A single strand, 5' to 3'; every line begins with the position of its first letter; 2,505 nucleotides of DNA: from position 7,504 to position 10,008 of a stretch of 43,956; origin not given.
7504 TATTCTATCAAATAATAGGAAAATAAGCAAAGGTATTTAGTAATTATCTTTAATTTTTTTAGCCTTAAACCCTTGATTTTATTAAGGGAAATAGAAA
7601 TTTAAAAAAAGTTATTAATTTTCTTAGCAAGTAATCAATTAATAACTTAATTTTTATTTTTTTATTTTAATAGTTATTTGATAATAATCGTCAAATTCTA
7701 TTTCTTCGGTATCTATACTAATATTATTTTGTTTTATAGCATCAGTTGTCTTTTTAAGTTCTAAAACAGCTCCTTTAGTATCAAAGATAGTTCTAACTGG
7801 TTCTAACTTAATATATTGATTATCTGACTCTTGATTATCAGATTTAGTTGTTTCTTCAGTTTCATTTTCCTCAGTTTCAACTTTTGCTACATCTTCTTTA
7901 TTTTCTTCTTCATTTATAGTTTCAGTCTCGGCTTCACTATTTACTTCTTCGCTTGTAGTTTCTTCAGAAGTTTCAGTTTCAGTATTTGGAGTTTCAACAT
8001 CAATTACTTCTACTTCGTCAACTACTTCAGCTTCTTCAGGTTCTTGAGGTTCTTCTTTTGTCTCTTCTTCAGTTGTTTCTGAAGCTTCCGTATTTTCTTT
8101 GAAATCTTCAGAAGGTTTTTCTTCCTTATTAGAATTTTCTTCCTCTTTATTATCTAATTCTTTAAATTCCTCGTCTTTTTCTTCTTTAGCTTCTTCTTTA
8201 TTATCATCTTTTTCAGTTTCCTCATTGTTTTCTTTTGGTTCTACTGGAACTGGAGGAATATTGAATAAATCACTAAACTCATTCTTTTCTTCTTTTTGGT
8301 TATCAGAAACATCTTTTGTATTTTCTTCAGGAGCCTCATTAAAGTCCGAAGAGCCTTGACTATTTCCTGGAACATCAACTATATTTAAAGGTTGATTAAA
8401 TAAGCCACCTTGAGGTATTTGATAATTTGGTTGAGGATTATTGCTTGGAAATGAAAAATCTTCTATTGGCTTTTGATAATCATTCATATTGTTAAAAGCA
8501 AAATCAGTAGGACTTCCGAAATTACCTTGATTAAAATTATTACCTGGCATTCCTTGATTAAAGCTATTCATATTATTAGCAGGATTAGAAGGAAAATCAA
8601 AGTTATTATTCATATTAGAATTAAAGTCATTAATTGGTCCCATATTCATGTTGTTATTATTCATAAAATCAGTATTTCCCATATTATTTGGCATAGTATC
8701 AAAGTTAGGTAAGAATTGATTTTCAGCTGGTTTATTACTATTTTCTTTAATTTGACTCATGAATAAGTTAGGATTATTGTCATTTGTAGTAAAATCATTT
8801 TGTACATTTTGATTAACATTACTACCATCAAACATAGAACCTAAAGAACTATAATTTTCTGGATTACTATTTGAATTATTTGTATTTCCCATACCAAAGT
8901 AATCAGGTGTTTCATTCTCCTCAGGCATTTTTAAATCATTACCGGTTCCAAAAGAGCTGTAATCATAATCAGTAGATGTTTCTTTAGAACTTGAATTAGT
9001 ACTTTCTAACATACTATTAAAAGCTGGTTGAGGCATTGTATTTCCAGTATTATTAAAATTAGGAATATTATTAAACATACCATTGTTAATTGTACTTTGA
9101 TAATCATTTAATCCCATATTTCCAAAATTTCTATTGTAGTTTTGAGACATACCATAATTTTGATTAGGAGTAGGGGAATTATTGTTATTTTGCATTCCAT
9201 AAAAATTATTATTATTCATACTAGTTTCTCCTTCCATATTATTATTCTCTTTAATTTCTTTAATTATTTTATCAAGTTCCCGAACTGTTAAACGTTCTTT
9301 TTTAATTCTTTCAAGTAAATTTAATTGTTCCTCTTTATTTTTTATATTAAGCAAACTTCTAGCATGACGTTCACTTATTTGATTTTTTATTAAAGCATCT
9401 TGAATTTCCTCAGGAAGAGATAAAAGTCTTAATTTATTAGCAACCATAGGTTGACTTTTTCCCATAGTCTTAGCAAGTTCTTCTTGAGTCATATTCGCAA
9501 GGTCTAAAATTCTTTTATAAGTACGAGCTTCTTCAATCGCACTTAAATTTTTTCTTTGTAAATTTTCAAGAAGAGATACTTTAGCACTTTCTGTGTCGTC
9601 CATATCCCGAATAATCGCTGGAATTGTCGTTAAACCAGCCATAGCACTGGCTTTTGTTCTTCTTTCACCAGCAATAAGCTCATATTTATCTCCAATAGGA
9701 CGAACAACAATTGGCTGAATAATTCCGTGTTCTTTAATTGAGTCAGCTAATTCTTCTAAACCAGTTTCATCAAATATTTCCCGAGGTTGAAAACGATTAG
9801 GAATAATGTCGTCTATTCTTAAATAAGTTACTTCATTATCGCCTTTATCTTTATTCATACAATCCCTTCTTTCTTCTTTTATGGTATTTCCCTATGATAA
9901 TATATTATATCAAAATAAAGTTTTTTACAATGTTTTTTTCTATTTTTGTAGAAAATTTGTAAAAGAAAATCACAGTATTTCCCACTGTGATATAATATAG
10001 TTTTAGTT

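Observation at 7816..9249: Noc/ParB-family CTPase carrying a roughly 480-residue prion-like N/Q-rich plus polyacidic insertion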

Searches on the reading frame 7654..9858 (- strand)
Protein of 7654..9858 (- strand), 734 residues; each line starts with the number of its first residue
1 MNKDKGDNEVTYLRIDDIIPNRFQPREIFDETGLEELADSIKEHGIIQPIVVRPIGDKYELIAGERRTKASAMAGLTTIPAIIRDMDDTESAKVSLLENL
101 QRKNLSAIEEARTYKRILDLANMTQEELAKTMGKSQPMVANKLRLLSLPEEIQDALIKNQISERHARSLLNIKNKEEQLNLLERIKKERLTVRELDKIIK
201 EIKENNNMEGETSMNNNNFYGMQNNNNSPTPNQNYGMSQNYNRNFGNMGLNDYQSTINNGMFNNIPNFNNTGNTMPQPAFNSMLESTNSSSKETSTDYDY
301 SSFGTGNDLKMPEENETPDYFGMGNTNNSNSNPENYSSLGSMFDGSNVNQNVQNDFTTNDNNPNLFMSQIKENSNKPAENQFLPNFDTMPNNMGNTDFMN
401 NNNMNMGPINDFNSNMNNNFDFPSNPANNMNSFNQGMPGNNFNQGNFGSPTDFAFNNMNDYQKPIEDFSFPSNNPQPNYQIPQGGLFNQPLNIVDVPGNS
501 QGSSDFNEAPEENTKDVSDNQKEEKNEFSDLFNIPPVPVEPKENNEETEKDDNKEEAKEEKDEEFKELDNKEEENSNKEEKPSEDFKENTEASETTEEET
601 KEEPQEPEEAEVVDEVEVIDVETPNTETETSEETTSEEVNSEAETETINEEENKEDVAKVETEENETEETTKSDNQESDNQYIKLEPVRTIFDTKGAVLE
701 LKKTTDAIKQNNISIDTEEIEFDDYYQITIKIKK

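Call 5: search_protein_families(library=pfam, proteins=[window:7654-9858:-], max_evalue=0.01)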
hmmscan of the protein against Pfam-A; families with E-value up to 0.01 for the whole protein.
window:7654-9858:- (734 aa): 3 families
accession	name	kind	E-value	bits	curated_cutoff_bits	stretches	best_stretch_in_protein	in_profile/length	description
PF02195.25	ParB_N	-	2e-33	114.7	26.3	1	9-101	2-95/95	ParB N-terminal domain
PF17762.8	HTH_ParB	-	3.1e-33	114.4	22.6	1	103-204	1-102/102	ParB HTH domain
PF01381.28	HTH_3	-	0.0073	16.8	23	0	115-140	2-27/55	Helix-turn-helix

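Call 6: search_protein_families(library=ncbifam, proteins=[window:7654-9858:-], max_evalue=0.01)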
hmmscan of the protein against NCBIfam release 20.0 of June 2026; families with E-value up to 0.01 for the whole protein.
window:7654-9858:- (734 aa): 7 families
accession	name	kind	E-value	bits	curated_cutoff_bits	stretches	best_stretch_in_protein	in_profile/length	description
TIGR04285.1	nucleoid_noc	exception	1.7e-85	286.4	315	2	9-216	1-208/255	nucleoid occlusion protein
TIGR00180.1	parB_part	domain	5.3e-56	189.3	58.45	1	8-185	3-185/186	ParB/RepB/Spo0J family partition protein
TIGR03734.1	PRTRC_parB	hypoth_equivalog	8.1e-40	136.9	278.6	1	24-203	7-190/555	PRTRC system ParB family protein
TIGR03454.1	partition_RepB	equivalog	3.6e-15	56.2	201.5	1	10-152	64-208/325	plasmid partitioning protein RepB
NF010406.0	PRK13832.1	subfamily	4.9e-13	48.5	640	1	36-181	31-178/578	plasmid partitioning protein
NF010440.0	PRK13866.1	equivalog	2.3e-08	33.6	522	1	34-117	90-175/336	plasmid partitioning protein RepB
NF053625.1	SerKinSerKArch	equivalog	0.00027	20.1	380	1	22-90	23-94/244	ADP-dependent L-serine kinase SerK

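Call 7: find_homologous_proteins(query=window:7654-9858:-, max_evalue=1e-10)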
Query window:7654-9858:- (734 aa): 7741 proteins with E <= 1e-10 among 8000 candidates; the best 120 are listed.
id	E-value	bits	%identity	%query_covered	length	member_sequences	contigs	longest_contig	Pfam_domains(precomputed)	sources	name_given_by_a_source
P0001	1.2e-243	829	64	100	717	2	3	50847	PF17762.9,PF02195.27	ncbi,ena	-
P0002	1.7e-161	557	56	53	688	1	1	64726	PF17762.9,PF02195.27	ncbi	-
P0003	2.3e-158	547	47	100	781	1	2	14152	PF17762.9,PF02195.27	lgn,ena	-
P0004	6.8e-155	536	61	55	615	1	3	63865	PF17762.9,PF02195.27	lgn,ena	-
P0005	1.0e-154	535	61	55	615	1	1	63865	PF17762.9,PF02195.27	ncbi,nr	ncbi:MAG: ParB/RepB/Spo0J family partition protein [Bacilli bacterium]|nr:ParB/RepB/Spo0J family par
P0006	8.4e-152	525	50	98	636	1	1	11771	PF17762.9,PF02195.27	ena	-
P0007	9.1e-152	525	50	98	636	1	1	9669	PF17762.9,PF02195.27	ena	-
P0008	1.1e-151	525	52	76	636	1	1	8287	PF17762.9,PF02195.27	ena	-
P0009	1.5e-151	525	52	76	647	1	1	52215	PF17762.9,PF02195.27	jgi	-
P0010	1.9e-151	524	50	98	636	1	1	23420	PF17762.9,PF02195.27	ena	-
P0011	2.0e-151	524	52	76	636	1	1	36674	PF17762.9,PF02195.27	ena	-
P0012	2.9e-151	524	52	76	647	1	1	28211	PF17762.9,PF02195.27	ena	-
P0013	5.6e-151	523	48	98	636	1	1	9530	PF17762.9,PF02195.27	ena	-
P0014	5.9e-151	523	50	98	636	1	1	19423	PF17762.9,PF02195.27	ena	-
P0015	6.5e-151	523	50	98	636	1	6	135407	PF17762.9,PF02195.27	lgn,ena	-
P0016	7.4e-151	522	49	98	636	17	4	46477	PF17762.9,PF02195.27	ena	-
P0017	1.5e-150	521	48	98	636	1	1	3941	PF17762.9,PF02195.27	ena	-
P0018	1.0e-149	519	50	98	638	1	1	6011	PF17762.9,PF02195.27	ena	-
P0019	1.8e-149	518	53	68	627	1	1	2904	PF17762.9,PF02195.27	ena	-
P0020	1.5e-147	511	-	-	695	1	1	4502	PF17762.9,PF02195.27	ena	-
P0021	4.1e-147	510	50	76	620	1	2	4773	PF17762.9,PF02195.27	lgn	-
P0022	5.8e-147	509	51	78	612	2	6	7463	PF17762.9,PF02195.27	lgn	-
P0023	1.9e-146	508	49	73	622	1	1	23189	PF17762.9,PF02195.27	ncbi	-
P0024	2.1e-146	508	50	76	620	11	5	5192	PF17762.9,PF02195.27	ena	-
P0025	3.3e-144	500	-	-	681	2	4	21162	PF17762.9,PF02195.27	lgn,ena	-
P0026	4.6e-144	500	49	78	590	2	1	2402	PF17762.9,PF02195.27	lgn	-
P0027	4.8e-144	500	48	99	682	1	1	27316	PF17762.9,PF02195.27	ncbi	-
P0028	1.8e-143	498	51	73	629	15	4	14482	PF17762.9,PF02195.27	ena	-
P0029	3.3e-143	497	-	-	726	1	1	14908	PF17762.9,PF02195.27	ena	-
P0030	8.7e-143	496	52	66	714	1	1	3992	PF17762.9,PF02195.27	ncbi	-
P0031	1.1e-141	492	51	66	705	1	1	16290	PF17762.9,PF02195.27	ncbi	-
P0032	2.8e-139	484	52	70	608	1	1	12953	PF17762.9,PF02195.27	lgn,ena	-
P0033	9.8e-139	482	51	73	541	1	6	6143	PF17762.9,PF02195.27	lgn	-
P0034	4.5e-138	480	50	76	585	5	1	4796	PF17762.9,PF02195.27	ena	-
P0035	7.4e-138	479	49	76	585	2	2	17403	PF17762.9,PF02195.27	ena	-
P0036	8.9e-138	479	50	76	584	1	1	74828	PF17762.9,PF02195.27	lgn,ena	-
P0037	9.6e-138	479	49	76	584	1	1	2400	PF17762.9,PF02195.27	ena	-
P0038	1.7e-137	478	50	76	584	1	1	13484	PF17762.9,PF02195.27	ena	-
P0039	1.8e-137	478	45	100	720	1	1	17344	PF17762.9,PF02195.27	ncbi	-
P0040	2.8e-137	477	50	76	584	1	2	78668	PF17762.9,PF02195.27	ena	-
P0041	2.9e-137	477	49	76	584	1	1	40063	PF17762.9,PF02195.27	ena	-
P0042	3.9e-137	477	49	76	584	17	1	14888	PF17762.9,PF02195.27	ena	-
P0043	6.5e-137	476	49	76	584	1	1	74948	PF17762.9,PF02195.27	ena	-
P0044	1.1e-136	476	50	76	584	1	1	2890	PF17762.9,PF02195.27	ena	-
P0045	1.8e-136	475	50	76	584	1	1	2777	PF17762.9,PF02195.27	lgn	-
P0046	1.9e-136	475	50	76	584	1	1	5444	PF17762.9,PF02195.27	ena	-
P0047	2.4e-136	474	50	76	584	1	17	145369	PF17762.9,PF02195.27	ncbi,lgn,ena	-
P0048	2.8e-136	474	50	76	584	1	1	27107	PF17762.9,PF02195.27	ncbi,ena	-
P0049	3.1e-136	474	50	76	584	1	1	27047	PF17762.9,PF02195.27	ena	-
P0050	7.8e-136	473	49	76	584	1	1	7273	PF17762.9,PF02195.27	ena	-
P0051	7.7e-135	469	46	99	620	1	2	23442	PF17762.9,PF02195.27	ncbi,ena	-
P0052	6.6e-133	463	48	78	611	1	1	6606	PF17762.9,PF02195.27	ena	-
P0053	3.7e-132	461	-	-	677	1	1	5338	PF17762.9,PF02195.27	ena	-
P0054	4.0e-132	460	50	75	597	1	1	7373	PF17762.9,PF02195.27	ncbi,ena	-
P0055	4.5e-132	460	50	75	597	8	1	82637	PF17762.9,PF02195.27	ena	-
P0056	4.7e-132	460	49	75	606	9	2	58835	PF17762.9,PF02195.27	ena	-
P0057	5.6e-132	460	-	-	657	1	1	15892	PF17762.9,PF02195.27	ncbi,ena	-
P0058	1.2e-131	459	73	35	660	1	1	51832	PF17762.9,PF02195.27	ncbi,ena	-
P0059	2.5e-131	458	46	99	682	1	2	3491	PF17762.9,PF02195.27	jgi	-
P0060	4.8e-131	457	44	100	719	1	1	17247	PF17762.9,PF02195.27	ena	-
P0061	6.5e-131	456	59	56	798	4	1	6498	PF17762.9,PF02195.27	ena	-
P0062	7.9e-131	456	45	68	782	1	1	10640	PF17762.9,PF02195.27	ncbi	-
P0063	8.6e-130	453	81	27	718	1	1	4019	PF17762.9,PF02195.27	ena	-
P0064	1.4e-128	449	58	53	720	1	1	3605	PF17762.9,PF02195.27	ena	-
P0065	9.1e-128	446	46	78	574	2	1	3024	PF17762.9,PF02195.27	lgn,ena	-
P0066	3.5e-127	444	82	27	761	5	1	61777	PF17762.9,PF02195.27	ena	-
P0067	1.5e-125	439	58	52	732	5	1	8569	PF17762.9,PF02195.27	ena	-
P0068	3.4e-125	438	49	74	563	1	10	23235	PF17762.9,PF02195.27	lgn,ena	-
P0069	6.3e-125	437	52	63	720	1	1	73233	PF17762.9,PF02195.27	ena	-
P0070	9.9e-125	436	-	-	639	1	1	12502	PF17762.9,PF02195.27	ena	-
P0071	3.9e-124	434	48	74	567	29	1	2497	PF17762.9,PF02195.27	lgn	-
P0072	6.9e-124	433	48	74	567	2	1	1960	PF17762.9,PF02195.27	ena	-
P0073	1.1e-123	433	49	74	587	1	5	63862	PF17762.9,PF02195.27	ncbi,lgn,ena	-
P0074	1.4e-123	432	49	74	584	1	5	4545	PF17762.9,PF02195.27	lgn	-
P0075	2.6e-123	431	50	73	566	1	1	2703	PF17762.9,PF02195.27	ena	-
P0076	4.9e-123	430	45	76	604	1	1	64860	PF17762.9,PF02195.27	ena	-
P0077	1.1e-122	429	48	74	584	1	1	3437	PF17762.9,PF02195.27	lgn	-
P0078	2.7e-122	428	48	74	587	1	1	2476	PF17762.9,PF02195.27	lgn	-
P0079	6.1e-122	427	45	74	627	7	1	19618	PF17762.9,PF02195.27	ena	-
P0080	2.9e-121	425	48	74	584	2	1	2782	PF17762.9,PF02195.27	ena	-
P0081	4.5e-120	421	-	-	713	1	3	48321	PF17762.9,PF02195.27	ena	-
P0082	1.1e-119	419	-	-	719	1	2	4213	PF17762.9,PF02195.27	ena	-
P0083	5.2e-119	417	42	99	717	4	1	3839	PF17762.9,PF02195.27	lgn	-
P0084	1.2e-116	409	64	36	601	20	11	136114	PF17762.9,PF02195.27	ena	-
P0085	5.2e-116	407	51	67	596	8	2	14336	PF17762.9,PF02195.27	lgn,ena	-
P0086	3.0e-115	405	-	-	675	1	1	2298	PF17762.9,PF02195.27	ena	-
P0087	8.2e-114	400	73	32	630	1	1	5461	PF17762.9,PF02195.27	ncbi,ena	-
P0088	1.2e-113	399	51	65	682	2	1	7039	PF17762.9,PF02195.27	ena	-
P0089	2.0e-112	395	-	-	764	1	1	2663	PF17762.9,PF02195.27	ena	-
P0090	3.7e-112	394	57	53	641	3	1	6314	PF17762.9,PF02195.27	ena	-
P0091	5.8e-112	394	57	52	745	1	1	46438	PF17762.9,PF02195.27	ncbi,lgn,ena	-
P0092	2.1e-111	392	41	99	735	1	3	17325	PF17762.9,PF02195.27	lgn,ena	-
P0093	4.4e-111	391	41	99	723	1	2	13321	PF17762.9,PF02195.27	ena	-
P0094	1.1e-107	380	55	52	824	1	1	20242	PF17762.9,PF02195.27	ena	-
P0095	3.2e-107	378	-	-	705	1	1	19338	PF17762.9,PF02195.27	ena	-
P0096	3.8e-106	375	50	62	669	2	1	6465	PF17762.9,PF02195.27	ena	-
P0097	9.5e-106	373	44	69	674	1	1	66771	PF17762.9,PF02195.27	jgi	-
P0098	6.5e-104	367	-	-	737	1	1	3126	PF17762.9,PF02195.27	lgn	-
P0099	1.5e-85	307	60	37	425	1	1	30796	PF17762.9,PF02195.27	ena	-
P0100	7.6e-85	304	65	32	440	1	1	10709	PF17762.9,PF02195.27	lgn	-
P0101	2.8e-84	302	65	32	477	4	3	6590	PF17762.9,PF02195.27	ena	-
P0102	8.1e-84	301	66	31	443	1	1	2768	PF17762.9,PF08535.16,PF02195.27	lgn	-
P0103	8.7e-84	301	73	27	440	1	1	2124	PF17762.9,PF02195.27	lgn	-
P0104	9.8e-84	301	73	27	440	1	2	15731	PF17762.9,PF02195.27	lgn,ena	-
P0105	1.0e-83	300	65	31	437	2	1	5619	PF17762.9,PF08535.16,PF02195.27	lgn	-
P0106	1.5e-83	300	73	27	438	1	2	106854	PF17762.9,PF02195.27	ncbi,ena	-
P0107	1.5e-83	300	73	27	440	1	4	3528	PF17762.9,PF02195.27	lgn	-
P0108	1.6e-83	300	73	27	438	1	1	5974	PF17762.9,PF02195.27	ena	-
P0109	1.7e-83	300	73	27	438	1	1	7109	PF17762.9,PF02195.27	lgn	-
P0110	1.7e-83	300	73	27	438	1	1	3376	PF17762.9,PF02195.27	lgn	-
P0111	2.5e-83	299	73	27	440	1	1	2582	PF17762.9,PF02195.27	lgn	-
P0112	4.0e-83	299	68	30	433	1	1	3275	PF17762.9,PF02195.27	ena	-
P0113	4.1e-83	298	73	27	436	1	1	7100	PF17762.9,PF08535.16,PF02195.27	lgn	-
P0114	5.9e-83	298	65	32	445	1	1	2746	PF17762.9,PF02195.27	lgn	-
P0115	5.9e-83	298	73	27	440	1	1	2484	PF17762.9,PF02195.27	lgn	-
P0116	6.2e-83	298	73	27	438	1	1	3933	PF17762.9,PF02195.27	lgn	-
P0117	6.3e-83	298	73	27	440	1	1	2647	PF17762.9,PF08535.16,PF02195.27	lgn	-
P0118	1.1e-82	297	62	31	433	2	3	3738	PF17762.9,PF02195.27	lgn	-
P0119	1.2e-82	297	60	36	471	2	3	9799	PF17762.9,PF02195.27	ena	-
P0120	2.0e-82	296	52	45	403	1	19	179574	PF17762.9,PF02195.27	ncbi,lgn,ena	-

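Call 9: find_related_loci(query=window:7654-9858:-, collection=genome_contigs, flank=6000)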
Query window:7654-9858:- (734 aa) in genome_contigs; peptide patterns used: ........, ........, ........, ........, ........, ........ (x = any residue, [..] = any of these).
81 stretches matched a pattern; 2 encode a relative of the query (tblastn E <= 1e-3); 2 distinct loci.
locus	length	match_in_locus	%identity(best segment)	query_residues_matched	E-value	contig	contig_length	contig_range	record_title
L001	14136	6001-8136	64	1-729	0e+0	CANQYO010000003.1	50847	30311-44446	MAG: uncultured Bacilli bacterium isolate Lapin-015__bin5 genome assembly, contig: Lapin-015__NODE_499_length_50847_cov_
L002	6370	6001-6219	65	655-734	1e-24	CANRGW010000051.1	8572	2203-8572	MAG: uncultured Bacilli bacterium isolate Lapin-022__bin40 genome assembly, contig: Lapin-022__NODE_8351_length_8572_cov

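Call 10: search_solved_structures(query=window:7654-9858:-, show_alignments=2)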
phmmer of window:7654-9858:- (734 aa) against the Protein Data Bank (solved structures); distinct sequences matched with E-value up to 0.001: 14.
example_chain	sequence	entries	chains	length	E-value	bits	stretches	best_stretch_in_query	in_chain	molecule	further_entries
7ng0_A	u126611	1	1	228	2.4e-57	198.4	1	9-202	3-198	Nucleoid occlusion protein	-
7nfu_A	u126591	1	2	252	2.6e-57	198.3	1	7-202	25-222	Nucleoid occlusion protein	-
7ol9_A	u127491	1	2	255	2.9e-53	184.9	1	4-205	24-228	Nucleoid occlusion protein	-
6sdk_A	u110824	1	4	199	4.4e-51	177.7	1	11-205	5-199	Stage 0 sporulation protein J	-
1vz0_A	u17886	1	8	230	1.7e-48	169.1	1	11-200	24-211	Chromosome-partitioning protein Spo0J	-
4umk_A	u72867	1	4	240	1.3e-47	166.2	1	8-210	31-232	PROBABLE CHROMOSOME-PARTITIONING PROTEIN PARB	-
7bnk_A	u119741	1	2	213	5.4e-46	160.9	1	10-206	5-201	ParB family protein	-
7o0n_A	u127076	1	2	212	4.1e-45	157.9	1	12-206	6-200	ParB family protein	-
7bnr_A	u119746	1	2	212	4.3e-45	157.9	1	12-206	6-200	ParB family protein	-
6t1f_A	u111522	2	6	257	8.3e-39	137.1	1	19-200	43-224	Chromosome-partitioning protein ParB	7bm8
6y93_A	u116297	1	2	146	3.5e-27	98.7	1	89-205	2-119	Nucleoid occlusion protein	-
6s6h_A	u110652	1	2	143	2.3e-16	63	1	93-201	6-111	Chromosome-partitioning protein ParB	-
8qa8_A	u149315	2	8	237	2.8e-11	46.1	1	21-163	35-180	Transcriptional repressor protein KorB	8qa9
1r71_A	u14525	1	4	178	1.9e-05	26.9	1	69-164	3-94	Transcriptional repressor protein korB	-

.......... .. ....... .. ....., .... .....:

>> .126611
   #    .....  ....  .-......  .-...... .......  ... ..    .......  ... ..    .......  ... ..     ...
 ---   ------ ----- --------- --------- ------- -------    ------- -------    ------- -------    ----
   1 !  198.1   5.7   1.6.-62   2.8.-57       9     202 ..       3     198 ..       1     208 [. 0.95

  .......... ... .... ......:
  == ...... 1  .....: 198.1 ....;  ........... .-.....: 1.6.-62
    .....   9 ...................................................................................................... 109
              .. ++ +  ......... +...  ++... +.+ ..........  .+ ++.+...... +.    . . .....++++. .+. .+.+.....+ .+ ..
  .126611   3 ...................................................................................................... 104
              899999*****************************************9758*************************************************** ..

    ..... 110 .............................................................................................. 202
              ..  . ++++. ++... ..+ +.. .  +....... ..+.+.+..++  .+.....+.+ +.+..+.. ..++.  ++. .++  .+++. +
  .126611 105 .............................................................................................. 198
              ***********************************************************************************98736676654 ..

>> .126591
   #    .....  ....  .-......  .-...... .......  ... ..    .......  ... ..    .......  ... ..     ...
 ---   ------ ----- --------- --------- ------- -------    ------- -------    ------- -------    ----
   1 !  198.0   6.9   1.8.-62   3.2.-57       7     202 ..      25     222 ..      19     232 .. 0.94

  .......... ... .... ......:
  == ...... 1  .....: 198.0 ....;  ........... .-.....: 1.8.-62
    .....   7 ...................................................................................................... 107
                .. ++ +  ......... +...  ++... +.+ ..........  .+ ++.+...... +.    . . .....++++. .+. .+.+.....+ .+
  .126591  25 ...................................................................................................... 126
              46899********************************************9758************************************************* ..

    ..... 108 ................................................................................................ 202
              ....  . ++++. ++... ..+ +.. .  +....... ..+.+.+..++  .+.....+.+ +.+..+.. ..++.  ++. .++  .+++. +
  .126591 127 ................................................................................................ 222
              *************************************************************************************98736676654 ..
